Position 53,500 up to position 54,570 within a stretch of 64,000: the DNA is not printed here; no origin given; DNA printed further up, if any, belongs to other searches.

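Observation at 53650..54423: Full-length heliorhodopsin gene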

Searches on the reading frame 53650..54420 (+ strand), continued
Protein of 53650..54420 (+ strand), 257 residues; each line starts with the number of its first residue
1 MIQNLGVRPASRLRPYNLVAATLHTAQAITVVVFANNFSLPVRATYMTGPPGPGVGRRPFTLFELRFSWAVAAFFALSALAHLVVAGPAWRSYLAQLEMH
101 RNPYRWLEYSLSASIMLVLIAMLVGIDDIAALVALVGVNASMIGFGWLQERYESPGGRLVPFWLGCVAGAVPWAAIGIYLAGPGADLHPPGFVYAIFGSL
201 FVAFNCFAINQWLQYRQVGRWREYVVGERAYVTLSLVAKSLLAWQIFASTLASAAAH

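Call 17: find_related_loci(query=window:53650-54420:+, collection=genome_contigs, flank=10000)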
Query window:53650-54420:+ (257 aa) in genome_contigs; peptide patterns used: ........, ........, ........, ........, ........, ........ (x = any residue, [..] = any of these).
374 stretches matched a pattern; 154 encode a relative of the query (tblastn E <= 1e-3); the best 80 are kept; 80 distinct loci.
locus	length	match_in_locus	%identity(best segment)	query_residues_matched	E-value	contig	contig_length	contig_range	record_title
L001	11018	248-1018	77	1-257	2e-130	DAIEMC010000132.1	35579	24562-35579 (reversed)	MAG TPA_asm: Acidimicrobiaceae bacterium isolate clean147 k141_783117, whole genome shotgun sequence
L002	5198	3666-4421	85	6-257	5e-127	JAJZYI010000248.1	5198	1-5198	MAG: Actinomycetes bacterium isolate TL1-5.bin19 NODE_20734_length_5198_cov_2.507789, whole genome shotgun sequence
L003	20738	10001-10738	81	12-257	1e-124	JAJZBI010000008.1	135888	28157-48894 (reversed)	MAG: Actinomycetes bacterium isolate HSP2.bin26 NODE_64_length_135888_cov_4.124307, whole genome shotgun sequence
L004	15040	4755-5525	82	1-257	3e-124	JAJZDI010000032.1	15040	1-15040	MAG: Actinomycetes bacterium isolate JA4.bin61 NODE_3391_length_15040_cov_27.694159, whole genome shotgun sequence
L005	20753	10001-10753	80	1-251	4e-123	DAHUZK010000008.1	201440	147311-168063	MAG TPA_asm: Acidimicrobiaceae bacterium isolate clean1684 k141_689243, whole genome shotgun sequence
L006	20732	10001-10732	77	11-254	2e-121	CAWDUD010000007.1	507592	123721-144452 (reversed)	MAG: uncultured Acidimicrobiia bacterium isolate MFD05442.bin.2.230 genome assembly, contig: contig_4677, whole genome s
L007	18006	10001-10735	72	13-257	5e-120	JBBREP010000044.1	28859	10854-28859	MAG: Acidimicrobiia bacterium isolate Co_metawrap_2507 Cmw_2507_k141_3874166_length_28859_cov_35.0000, whole genome shot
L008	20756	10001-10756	81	6-257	2e-119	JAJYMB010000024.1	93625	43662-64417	MAG: Actinomycetes bacterium isolate DBS2-4.bin103 NODE_318_length_93625_cov_7.87937, whole genome shotgun sequence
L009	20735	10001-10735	75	11-255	1e-116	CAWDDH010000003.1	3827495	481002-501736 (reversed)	MAG: uncultured Acidimicrobiia bacterium isolate MFD05684.bin.2.64 genome assembly, contig: contig_15983, whole genome s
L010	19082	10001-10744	74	9-256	6e-116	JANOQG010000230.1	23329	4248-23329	MAG: Actinomycetes bacterium isolate VAR_4_metabat_369 VAR_4_k141_3062539, whole genome shotgun sequence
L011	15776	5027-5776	72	8-257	1e-115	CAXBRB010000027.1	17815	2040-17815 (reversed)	MAG TPA_asm: uncultured Acidimicrobiaceae bacterium isolate SRR1796118_binner12_Refined_30 genome assembly, contig: ERZ2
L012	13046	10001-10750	81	8-257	3e-115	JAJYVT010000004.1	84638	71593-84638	MAG: Actinomycetes bacterium isolate FK2.bin44 NODE_276_length_84638_cov_6.829288, whole genome shotgun sequence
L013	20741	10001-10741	63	11-257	8e-103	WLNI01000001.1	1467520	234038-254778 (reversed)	MAG: Actinomycetota bacterium isolate UFOp-RH-23may17-1228 RH-23may17-1228-c1, whole genome shotgun sequence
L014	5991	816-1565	62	3-252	4e-102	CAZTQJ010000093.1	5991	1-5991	MAG TPA_asm: uncultured Acidimicrobiaceae bacterium isolate binchicken_co2_201 genome assembly, contig: NODE_13241_lengt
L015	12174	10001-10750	63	3-253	4e-101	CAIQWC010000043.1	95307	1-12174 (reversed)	MAG: uncultured actinobacterium isolate Umea2_bin-3384 genome assembly, contig: bin-3384:43/46, whole genome shotgun seq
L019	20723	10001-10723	82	11-251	2e-97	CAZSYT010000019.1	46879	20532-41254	MAG TPA_asm: uncultured Acidimicrobiaceae bacterium isolate SRP226684_co1_176 genome assembly, contig: NODE_353_length_4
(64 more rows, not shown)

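Call 40: find_encoding_contigs(protein=P0003, flank=6000, max_places=2)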
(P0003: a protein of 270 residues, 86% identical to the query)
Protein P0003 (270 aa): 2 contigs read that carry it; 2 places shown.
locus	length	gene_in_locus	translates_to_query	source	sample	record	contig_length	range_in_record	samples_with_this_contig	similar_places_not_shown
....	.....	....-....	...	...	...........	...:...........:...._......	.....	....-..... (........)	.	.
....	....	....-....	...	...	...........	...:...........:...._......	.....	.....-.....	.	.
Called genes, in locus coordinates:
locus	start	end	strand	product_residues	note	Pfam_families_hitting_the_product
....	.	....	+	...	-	?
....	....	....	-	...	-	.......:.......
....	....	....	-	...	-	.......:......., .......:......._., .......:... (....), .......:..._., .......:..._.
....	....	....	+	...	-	-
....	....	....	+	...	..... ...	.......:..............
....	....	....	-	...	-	-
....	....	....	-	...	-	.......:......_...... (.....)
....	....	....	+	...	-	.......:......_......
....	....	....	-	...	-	-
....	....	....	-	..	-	-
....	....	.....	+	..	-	-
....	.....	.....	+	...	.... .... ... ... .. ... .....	-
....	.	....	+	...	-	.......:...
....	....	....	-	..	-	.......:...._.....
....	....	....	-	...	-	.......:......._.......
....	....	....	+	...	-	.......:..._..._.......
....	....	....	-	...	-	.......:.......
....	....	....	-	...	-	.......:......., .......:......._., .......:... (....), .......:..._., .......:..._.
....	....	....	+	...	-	-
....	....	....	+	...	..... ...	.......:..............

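Call 41: find_encoding_contigs(protein=P0002, flank=6000, max_places=2)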
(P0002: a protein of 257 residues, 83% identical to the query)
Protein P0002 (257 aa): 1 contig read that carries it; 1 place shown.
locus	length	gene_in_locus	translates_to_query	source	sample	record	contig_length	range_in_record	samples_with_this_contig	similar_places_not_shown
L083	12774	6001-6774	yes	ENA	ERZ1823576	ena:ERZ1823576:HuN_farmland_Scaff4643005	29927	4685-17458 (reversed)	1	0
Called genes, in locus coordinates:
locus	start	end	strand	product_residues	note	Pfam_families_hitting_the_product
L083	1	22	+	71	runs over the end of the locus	-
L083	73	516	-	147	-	PF01243:PNPOx_N (weak)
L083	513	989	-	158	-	PF04075:F420H2_quin_red (weak)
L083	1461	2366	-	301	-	PF04542:Sigma70_r2, PF04545:Sigma70_r4, PF08281:Sigma70_r4_2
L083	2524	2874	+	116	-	-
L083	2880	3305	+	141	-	PF00903:Glyoxalase, PF18029:Glyoxalase_6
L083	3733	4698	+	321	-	PF00005:ABC_tran, PF13304:AAA_21 (faint)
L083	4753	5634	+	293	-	PF01061:ABC2_membrane, PF12698:ABC2_membrane_3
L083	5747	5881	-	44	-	-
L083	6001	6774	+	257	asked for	PF18761:Heliorhodopsin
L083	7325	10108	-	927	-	PF20703:nSTAND1 (weak), PF25872:HTH_77, PF00196:GerE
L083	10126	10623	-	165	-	-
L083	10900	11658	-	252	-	PF03848:TehB (faint), PF13489:Methyltransf_23 (weak), PF13847:Methyltransf_31, PF08241:Methyltransf_11, PF08242:Methyltransf_12, PF13649:Methyltransf_25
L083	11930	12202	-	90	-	-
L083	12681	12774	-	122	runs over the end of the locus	-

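Call 42: find_encoding_contigs(protein=P0010, flank=6000, max_places=2)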
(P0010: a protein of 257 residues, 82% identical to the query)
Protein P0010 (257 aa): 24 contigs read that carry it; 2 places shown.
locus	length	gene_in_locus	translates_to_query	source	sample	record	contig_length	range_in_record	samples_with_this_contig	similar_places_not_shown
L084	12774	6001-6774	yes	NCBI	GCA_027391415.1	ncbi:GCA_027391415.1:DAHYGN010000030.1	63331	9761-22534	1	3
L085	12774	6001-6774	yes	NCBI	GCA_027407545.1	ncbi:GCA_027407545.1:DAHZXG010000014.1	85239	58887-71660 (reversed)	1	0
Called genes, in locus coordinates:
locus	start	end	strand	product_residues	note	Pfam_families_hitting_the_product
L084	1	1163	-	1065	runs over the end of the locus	PF00702:Hydrolase, PF13419:HAD_2 (faint), PF03636:Glyco_hydro_65N, PF03632:Glyco_hydro_65m, PF03633:Glyco_hydro_65C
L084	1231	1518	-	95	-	-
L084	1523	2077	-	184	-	PF12728:HTH_17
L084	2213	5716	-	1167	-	-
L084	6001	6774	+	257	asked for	PF18761:Heliorhodopsin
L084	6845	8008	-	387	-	PF05050:Methyltransf_21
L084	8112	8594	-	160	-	PF04229:GrpB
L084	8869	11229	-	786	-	PF00456:Transketolase_N, PF17831:PDH_E1_M, PF02780:Transketolase_C (faint), PF22613:Transketolase_C_1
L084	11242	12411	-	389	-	PF00266:Aminotran_5, PF01053:Cys_Met_Meta_PP (weak)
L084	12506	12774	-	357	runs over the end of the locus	PF00005:ABC_tran, PF13304:AAA_21 (faint), PF08352:oligo_HPY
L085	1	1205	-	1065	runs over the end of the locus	PF00702:Hydrolase, PF13419:HAD_2 (faint), PF03636:Glyco_hydro_65N, PF03632:Glyco_hydro_65m, PF03633:Glyco_hydro_65C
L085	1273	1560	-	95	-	-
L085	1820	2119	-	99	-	-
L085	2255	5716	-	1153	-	-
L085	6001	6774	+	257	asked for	PF18761:Heliorhodopsin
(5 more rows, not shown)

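Call 43: predict_structure(alignment_id=A1)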
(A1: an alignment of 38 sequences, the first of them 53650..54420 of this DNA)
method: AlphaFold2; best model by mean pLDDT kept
length: 257 residues; sequences in the alignment: 38
mean_pLDDT: 60.6   pTM: 0.51
mean pLDDT of the five models: 60.6, 55.3, 54.6, 53.5, 51.6
residues with pLDDT >= 90: 1; 70-90: 55; 50-70: 180; < 50: 21
segments of 3 or more residues with pLDDT < 50: 1-8, 221-223
pLDDT, mean of each block of 10 residues (from residue 1): 42 76 73 63 64 71 64 76 85 79 61 55 51 53 57 59 57 55 56 55 58 56 51 53 52 49
secondary structure, 60 per line:
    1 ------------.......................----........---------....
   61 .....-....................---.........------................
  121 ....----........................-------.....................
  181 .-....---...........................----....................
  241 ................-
elements in order: H13-35 E40-47 E57-65 H67-86 H90-98 H105-124 H129-152 H160-181 H183-186 H190-216 H221-256
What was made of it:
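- On Heliorhodopsin (Pfam PF18761 / NCBIfam NF038020 HeR): The AlphaFold2 secondary structure shows 7 helices plus strands at 40-47 and 57-65 (call 43).
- Checked: A beta-hairpin sits in the loop between helix 1 and helix 2, at residues 40-47 and 57-65 (call 43).
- The AlphaFold2 model is of low confidence (mean pLDDT 60.6, pTM 0.51, call 43).
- Tried and rejected: The alignment of 38 close homologues was too shallow (pLDDT 60.6, call 43).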

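Call 46: fold_search(model_id=the predicted structure, library=pdb)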
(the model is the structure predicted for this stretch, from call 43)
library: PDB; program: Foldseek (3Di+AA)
matches with E <= 10: 266; with E <= 0.001: 10
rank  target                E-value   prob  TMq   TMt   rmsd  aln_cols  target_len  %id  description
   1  6su3_A                6.4e-17  1.00  0.75  0.75   4.1       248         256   50  Crystal structure of the 48C12 heliorhodopsin in the violet form at pH 8.8 (released 2019-12-11)
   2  6su4_A                3.6e-16  1.00  0.73  0.74   4.1       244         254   50  Crystal structure of the 48C12 heliorhodopsin in the blue form at pH 4.3 (released 2019-12-11)
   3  6su4_X                3.6e-16  1.00  0.73  0.73   4.1       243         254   51  Crystal structure of the 48C12 heliorhodopsin in the blue form at pH 4.3 (released 2019-12-11)
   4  6su3_X                4.2e-16  1.00  0.73  0.74   4.1       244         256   51  Crystal structure of the 48C12 heliorhodopsin in the violet form at pH 8.8 (released 2019-12-11)
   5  6uh3_B                2.6e-15  1.00  0.72  0.75   4.2       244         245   49  Crystal structure of bacterial heliorhodopsin 48C12 (released 2019-12-04)
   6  9ljj_A                3.7e-15  1.00  0.75  0.76   4.2       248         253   50  cryo-EM structure of a nanobody bound heliorhodopsin (released 2025-02-12)
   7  6uh3_A                5.3e-15  1.00  0.72  0.75   4.2       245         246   49  Crystal structure of bacterial heliorhodopsin 48C12 (released 2019-12-04)
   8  6is6                  5.2e-14  1.00  0.71  0.73   4.4       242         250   40  Crystal structure of Thermoplasmatales archaeon heliorhodopsin (released 2019-09-25)
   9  7u55                  5.7e-14  1.00  0.72  0.75   4.5       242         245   40  Crystal structure of Thermoplasmatales archaeon heliorhodopsin at pH 4.5 (released 2022-09-07)
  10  7clj                  1.3e-13  1.00  0.71  0.73   4.5       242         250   39  Crystal structure of Thermoplasmatales archaeon heliorhodopsin E108D mutant (released 2020-09-02)
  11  7bmh_A                1.0e-02  1.00  0.49  0.51  20.0       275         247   12  Crystal structure of a light-driven proton pump LR (Mac) from Leptosphaeria maculans (released 2021-07-07)
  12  9cdc                  3.0e-02  1.00  0.49  0.52   8.9       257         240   12  Kalium channelrhodopsin 1 C110A mutant from Hyphochytrium catenoides, Dark State (released 2025-02-19)
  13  1r2n_MODEL_1_A        4.9e-02  0.99  0.44  0.47   9.0       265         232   14  NMR structure of the all-trans retinal in dark-adapted Bacteriorhodopsin (released 2003-10-28)
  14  1kg9                  6.6e-02  0.99  0.43  0.48   9.5       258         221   14  Structure of a "mock-trapped" early-M intermediate of bacteriorhosopsin (released 2001-12-05)
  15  5a45                  7.3e-02  0.99  0.43  0.49   9.4       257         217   14  Structure of Bacteriorhodopsin obtained from 5um crystals by multi crystal data collection (released 2015-11-11)
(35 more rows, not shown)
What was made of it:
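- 53650..54423 (+): Heliorhodopsin coding sequence (257 aa plus stop), 48C12-like subfamily 1. Foldseek top 10 matches are all heliorhodopsin structures (call 46).
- On Heliorhodopsin (Pfam PF18761 / NCBIfam NF038020 HeR): The Foldseek top 10 are heliorhodopsin structures with TM-score 0.71-0.75 (call 46).
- Closest known: Type-1 microbial rhodopsins. Same: Structural resemblance is weak (TM-score 0.4-0.53, call 46).
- Type-1 rhodopsins score E of 1e-2 or higher (call 46).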

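Call 64: find_encoding_contigs(protein=P0008, flank=5000, max_places=1)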
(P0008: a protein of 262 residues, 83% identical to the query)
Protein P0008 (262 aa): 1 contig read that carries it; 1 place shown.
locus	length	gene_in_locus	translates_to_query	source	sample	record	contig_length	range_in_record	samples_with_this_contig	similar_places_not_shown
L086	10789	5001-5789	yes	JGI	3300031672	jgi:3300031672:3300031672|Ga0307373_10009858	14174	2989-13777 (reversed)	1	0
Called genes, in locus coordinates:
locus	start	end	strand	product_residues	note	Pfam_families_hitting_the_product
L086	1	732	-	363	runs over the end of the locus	PF02129:Peptidase_S15 (weak), PF12146:Hydrolase_4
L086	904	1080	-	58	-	-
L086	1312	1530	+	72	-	-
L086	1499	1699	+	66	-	-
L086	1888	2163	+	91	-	PF04075:F420H2_quin_red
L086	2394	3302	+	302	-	PF00005:ABC_tran, PF13304:AAA_21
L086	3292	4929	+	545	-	PF12679:ABC2_membrane_2 (weak)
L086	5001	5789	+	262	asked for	PF18761:Heliorhodopsin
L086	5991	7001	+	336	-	PF01734:Patatin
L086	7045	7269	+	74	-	-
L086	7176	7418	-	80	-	-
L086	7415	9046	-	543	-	PF13231:PMT_2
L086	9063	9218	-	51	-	-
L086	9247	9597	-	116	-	PF08242:Methyltransf_12 (weak), PF13649:Methyltransf_25 (weak)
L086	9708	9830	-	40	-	-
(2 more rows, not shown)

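Call 65: find_encoding_contigs(protein=P0009, flank=5000, max_places=1)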
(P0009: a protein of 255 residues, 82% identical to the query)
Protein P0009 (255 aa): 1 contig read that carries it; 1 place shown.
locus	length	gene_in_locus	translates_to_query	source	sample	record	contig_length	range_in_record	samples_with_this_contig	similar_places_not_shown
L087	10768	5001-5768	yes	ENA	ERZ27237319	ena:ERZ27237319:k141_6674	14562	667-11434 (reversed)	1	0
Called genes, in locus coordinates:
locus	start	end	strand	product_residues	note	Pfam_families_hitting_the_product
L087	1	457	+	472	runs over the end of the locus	PF13506:Glyco_transf_21, PF13641:Glyco_tranf_2_3, PF00535:Glycos_transf_2, PF03142:Chitin_synth_2 (weak), PF13632:Glyco_trans_2_3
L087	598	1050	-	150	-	-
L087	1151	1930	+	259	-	PF03476:MOSC_N, PF03473:MOSC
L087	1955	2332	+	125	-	PF22751:DUF488-N3a, PF22752:DUF488-N3i, PF04343:DUF488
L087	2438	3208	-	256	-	-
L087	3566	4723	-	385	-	PF01053:Cys_Met_Meta_PP, PF01212:Beta_elim_lyase (faint)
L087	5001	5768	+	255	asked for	PF18761:Heliorhodopsin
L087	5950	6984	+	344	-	PF08240:ADH_N, PF16912:Glu_dehyd_C, PF00107:ADH_zinc_N, PF13602:ADH_zinc_N_2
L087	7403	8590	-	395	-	PF11795:DUF3322, PF09983:JetD_C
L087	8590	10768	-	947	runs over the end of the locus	?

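Call 66: find_encoding_contigs(protein=P0034, flank=5000, max_places=1)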
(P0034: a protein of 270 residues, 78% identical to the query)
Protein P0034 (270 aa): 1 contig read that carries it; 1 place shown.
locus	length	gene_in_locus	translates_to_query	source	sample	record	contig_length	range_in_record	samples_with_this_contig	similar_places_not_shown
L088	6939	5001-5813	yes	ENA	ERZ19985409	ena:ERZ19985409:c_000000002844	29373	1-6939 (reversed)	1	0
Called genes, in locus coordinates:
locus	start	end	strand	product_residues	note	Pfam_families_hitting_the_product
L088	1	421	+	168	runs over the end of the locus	PF13400:Tad (weak)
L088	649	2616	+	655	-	PF03704:BTAD (weak)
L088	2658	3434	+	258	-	PF00106:adh_short, PF13561:adh_short_C2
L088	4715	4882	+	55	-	-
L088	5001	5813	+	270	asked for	PF18761:Heliorhodopsin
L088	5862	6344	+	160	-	PF10604:Polyketide_cyc2 (weak)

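Call 67: find_encoding_contigs(protein=P0028, flank=5000, max_places=1)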
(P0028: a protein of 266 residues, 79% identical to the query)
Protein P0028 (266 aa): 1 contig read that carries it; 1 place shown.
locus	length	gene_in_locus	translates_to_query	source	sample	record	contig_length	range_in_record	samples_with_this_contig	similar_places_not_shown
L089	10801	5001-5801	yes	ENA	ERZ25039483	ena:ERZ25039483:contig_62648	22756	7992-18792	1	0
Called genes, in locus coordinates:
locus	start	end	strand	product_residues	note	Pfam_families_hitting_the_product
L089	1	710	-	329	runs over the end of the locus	PF02607:B12-binding_2, PF02310:B12-binding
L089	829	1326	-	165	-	PF04248:NTP_transf_9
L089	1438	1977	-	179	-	PF00106:adh_short, PF08659:KR, PF13561:adh_short_C2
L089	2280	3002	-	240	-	PF04203:Sortase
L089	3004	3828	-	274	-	PF14344:DUF4397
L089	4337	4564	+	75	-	-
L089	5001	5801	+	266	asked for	PF18761:Heliorhodopsin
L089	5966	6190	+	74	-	-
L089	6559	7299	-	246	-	PF07929:PRiA4_ORF3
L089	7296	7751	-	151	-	PF02810:SEC-C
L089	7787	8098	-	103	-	-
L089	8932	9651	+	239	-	-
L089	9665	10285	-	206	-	PF13358:DDE_3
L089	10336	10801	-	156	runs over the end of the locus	PF13565:HTH_32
